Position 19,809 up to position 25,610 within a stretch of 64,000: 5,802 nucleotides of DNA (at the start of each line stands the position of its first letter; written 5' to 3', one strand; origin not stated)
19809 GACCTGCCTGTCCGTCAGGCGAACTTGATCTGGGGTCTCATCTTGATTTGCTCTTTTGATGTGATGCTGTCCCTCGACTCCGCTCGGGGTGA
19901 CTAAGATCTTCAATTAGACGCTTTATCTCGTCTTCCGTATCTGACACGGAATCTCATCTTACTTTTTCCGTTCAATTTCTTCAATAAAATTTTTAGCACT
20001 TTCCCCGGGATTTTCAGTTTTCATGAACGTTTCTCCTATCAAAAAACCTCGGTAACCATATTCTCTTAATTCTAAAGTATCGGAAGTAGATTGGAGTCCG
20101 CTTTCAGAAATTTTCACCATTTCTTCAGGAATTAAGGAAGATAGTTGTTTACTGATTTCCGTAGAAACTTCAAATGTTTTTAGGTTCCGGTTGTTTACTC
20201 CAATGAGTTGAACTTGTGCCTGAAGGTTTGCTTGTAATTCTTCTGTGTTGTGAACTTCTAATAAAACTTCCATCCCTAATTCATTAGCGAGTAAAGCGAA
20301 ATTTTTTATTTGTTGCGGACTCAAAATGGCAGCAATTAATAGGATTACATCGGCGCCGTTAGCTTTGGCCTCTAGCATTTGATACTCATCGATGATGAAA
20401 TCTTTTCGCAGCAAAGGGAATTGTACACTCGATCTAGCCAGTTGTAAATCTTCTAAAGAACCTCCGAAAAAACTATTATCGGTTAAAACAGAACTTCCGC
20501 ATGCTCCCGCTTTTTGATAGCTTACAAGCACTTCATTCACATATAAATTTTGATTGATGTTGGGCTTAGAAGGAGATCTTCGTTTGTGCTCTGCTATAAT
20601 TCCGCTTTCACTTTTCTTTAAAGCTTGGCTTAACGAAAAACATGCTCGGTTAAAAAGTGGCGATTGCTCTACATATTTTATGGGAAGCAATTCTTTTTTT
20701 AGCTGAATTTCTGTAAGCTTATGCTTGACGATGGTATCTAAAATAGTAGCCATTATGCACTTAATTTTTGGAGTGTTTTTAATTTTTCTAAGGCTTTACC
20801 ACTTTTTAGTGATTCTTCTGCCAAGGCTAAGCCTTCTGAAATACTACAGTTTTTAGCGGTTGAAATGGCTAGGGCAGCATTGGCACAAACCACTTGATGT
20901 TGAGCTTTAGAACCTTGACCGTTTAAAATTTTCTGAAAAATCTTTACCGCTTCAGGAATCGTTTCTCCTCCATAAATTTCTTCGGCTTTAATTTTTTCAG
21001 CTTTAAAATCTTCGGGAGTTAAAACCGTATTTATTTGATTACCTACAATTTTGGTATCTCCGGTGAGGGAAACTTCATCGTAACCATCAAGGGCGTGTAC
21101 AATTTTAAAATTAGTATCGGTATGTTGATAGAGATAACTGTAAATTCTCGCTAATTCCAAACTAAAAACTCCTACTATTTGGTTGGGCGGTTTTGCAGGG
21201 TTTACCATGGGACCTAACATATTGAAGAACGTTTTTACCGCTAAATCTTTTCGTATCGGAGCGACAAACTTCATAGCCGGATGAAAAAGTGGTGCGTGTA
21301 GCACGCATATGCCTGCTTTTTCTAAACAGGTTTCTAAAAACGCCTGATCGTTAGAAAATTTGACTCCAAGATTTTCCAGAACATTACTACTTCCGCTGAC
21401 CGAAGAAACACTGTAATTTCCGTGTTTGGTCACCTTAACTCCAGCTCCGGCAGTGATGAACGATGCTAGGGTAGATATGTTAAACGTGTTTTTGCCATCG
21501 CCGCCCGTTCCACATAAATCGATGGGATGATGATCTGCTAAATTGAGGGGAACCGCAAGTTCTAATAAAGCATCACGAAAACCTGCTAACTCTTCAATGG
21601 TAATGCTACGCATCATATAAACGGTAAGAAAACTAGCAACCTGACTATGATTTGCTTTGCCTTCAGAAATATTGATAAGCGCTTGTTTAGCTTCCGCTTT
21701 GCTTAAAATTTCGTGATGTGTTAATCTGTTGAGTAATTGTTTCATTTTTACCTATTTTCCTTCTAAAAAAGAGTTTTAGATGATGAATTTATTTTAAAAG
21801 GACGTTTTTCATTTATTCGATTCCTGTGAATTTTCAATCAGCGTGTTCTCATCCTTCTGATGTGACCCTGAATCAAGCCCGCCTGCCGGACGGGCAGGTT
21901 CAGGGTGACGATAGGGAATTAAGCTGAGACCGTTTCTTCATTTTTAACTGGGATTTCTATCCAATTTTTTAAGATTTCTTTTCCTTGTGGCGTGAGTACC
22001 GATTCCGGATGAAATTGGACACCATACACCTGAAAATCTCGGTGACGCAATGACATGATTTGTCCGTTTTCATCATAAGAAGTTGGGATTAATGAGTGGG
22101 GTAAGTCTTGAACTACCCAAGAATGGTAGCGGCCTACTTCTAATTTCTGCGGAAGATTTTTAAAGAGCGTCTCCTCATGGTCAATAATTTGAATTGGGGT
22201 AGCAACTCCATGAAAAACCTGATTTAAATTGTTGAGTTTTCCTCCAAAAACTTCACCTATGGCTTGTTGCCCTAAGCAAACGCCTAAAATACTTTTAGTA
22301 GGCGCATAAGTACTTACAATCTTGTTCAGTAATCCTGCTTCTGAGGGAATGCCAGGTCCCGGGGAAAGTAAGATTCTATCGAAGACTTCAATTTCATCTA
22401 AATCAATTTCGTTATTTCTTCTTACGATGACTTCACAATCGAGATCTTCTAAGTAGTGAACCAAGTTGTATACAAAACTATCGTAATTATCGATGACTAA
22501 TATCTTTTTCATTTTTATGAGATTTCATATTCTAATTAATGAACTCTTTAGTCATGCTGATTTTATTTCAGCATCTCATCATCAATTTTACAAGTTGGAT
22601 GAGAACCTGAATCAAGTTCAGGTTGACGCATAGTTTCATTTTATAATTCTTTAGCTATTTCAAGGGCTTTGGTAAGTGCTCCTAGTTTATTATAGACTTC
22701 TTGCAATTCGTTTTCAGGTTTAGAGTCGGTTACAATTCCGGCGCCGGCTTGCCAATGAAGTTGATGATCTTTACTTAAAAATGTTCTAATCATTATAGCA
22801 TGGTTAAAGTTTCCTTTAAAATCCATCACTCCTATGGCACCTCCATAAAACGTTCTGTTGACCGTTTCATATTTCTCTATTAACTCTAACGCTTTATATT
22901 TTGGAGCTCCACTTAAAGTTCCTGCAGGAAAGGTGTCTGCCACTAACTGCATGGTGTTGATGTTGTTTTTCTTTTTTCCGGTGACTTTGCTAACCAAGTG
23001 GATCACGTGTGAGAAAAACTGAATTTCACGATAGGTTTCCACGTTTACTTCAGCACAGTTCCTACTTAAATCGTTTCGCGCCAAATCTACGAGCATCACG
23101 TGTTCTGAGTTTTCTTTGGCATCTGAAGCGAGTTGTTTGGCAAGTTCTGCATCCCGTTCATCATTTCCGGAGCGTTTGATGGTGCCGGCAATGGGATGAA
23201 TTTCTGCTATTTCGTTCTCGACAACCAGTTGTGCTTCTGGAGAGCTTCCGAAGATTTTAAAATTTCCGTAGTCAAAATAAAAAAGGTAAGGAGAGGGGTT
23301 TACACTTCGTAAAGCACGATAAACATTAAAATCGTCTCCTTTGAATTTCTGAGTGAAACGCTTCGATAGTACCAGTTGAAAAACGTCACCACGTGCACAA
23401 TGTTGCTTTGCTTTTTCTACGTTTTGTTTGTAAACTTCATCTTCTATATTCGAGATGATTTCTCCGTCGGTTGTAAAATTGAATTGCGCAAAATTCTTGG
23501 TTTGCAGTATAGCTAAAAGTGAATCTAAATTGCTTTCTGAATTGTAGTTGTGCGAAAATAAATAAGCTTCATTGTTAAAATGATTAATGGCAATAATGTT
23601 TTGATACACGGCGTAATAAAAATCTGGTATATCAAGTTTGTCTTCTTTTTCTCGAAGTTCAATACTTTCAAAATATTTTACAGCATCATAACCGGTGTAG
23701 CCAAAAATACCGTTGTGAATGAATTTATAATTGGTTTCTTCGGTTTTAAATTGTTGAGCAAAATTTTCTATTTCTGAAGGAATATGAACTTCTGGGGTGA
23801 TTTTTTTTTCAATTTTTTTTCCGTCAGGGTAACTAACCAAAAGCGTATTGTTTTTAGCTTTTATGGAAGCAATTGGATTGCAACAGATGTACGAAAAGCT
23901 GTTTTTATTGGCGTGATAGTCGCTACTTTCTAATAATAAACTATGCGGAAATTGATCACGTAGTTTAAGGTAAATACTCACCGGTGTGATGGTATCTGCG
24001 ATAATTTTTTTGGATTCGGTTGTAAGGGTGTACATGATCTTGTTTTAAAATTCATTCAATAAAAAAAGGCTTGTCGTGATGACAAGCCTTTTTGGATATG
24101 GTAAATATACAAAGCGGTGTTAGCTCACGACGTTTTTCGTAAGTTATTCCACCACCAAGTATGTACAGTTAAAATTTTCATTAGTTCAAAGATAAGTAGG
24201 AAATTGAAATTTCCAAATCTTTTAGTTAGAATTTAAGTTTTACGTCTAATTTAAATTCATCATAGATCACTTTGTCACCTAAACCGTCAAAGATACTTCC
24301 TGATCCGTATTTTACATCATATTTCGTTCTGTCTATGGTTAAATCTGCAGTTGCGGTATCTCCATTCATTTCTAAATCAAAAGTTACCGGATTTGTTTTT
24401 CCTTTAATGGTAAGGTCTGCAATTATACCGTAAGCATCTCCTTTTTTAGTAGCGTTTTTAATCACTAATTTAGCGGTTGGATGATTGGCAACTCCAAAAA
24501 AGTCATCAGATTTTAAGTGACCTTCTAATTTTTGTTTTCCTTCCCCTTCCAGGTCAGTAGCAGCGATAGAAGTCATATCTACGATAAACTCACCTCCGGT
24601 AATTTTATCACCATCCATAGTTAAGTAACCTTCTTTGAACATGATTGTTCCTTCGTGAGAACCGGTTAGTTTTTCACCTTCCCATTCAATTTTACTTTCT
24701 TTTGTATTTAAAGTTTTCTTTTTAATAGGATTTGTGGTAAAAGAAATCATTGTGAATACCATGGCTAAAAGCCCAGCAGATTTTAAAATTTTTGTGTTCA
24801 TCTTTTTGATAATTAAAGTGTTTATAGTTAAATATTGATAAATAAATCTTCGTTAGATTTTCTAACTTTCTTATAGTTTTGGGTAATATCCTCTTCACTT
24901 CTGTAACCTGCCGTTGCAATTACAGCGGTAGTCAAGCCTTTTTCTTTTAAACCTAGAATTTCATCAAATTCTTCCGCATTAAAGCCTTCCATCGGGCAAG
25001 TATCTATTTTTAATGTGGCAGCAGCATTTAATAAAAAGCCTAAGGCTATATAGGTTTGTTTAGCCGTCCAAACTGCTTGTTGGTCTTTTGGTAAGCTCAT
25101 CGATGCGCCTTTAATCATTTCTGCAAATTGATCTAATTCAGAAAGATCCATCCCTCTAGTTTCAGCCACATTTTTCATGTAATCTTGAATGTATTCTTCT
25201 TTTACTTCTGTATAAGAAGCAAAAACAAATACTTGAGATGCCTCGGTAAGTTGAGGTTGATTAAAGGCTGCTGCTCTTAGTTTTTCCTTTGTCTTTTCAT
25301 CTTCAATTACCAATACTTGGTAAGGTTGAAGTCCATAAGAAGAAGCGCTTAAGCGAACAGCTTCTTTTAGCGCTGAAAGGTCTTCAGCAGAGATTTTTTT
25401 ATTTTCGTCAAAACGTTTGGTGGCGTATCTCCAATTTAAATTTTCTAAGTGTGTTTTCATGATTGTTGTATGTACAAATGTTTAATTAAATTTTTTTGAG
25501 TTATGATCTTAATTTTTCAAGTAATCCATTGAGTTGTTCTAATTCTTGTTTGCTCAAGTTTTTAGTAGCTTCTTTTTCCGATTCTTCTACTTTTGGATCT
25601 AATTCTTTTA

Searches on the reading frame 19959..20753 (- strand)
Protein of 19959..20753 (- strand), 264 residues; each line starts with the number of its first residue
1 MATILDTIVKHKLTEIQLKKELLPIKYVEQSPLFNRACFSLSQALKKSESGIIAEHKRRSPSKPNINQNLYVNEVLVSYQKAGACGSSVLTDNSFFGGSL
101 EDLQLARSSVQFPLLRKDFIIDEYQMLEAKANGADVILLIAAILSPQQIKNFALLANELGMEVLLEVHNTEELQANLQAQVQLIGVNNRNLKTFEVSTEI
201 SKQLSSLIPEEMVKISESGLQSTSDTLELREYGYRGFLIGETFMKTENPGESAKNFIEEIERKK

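Call 38: search_protein_families(library=pfam, proteins=[window:19959-20753:-], max_evalue=0.00001)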
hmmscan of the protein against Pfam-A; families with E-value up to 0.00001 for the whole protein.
window:19959-20753:- (264 aa): 1 family
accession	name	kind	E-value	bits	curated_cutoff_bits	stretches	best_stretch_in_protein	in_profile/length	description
PF00218.27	IGPS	-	8e-74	248.5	27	1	5-254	1-252/254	Indole-3-glycerol phosphate synthase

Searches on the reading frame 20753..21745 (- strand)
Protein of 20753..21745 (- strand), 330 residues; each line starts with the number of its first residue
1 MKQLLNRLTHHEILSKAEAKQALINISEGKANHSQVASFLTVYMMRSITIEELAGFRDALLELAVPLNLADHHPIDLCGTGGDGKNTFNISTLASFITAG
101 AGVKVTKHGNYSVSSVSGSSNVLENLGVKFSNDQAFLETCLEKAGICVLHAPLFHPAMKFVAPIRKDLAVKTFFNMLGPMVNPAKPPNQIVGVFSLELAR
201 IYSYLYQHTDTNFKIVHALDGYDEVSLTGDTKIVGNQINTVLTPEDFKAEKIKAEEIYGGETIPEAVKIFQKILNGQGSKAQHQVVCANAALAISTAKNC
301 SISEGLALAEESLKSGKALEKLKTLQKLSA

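Call 38: search_protein_families(library=pfam, proteins=[window:20753-21745:-], max_evalue=0.00001)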
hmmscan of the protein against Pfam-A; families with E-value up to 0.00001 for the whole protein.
window:20753-21745:- (330 aa): 2 families
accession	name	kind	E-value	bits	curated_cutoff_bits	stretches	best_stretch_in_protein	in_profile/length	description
PF00591.27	Glycos_transf_3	-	8.8e-70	235.7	27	1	74-319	4-253/253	Glycosyl transferase family, a/b domain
PF02885.22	Glycos_trans_3N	-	7.2e-16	58.1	26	1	2-64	1-63/63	Glycosyl transferase family, helical bundle domain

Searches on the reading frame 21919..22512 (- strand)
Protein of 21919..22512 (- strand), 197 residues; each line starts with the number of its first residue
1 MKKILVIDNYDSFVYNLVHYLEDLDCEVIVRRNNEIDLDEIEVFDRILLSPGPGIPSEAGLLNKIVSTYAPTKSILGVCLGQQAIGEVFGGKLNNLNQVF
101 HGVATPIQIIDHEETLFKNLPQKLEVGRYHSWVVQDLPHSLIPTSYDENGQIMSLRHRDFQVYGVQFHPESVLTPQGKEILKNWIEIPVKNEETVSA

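Call 38: search_protein_families(library=pfam, proteins=[window:21919-22512:-], max_evalue=0.00001)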
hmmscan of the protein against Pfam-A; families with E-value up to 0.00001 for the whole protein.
window:21919-22512:- (197 aa): 2 families
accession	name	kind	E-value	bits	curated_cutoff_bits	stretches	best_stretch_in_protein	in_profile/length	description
PF00117.34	GATase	-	2.7e-50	171.1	22.8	1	5-184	1-186/190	Glutamine amidotransferase class-I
PF07722.19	Peptidase_C26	-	2.8e-09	37.5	20.5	1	70-170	103-219/219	Peptidase C26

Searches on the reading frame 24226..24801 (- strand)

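Call 38: search_protein_families(library=pfam, proteins=[window:24226-24801:-], max_evalue=0.00001)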
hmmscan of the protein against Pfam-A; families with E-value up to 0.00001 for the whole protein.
window:24226-24801:- (191 aa): 1 family
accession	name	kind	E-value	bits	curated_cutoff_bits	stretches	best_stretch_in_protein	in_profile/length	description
PF04264.18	YceI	-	2.9e-27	96.3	23.7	1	30-191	2-150/150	YceI-like domain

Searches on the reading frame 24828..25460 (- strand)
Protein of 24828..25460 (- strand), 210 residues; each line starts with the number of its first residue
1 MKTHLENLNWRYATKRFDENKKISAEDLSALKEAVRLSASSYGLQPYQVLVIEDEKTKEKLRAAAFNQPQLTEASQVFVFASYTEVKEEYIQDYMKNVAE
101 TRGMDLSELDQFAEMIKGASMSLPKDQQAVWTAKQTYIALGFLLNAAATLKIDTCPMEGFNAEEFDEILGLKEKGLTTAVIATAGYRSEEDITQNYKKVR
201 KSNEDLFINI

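Call 38: search_protein_families(library=pfam, proteins=[window:24828-25460:-], max_evalue=0.00001)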
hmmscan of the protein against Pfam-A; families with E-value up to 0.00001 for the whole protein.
window:24828-25460:- (210 aa): 1 family
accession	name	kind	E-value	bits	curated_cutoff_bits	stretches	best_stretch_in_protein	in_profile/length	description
PF00881.29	Nitroreductase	-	4.2e-25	89.3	23.5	1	9-181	2-163/167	Nitroreductase family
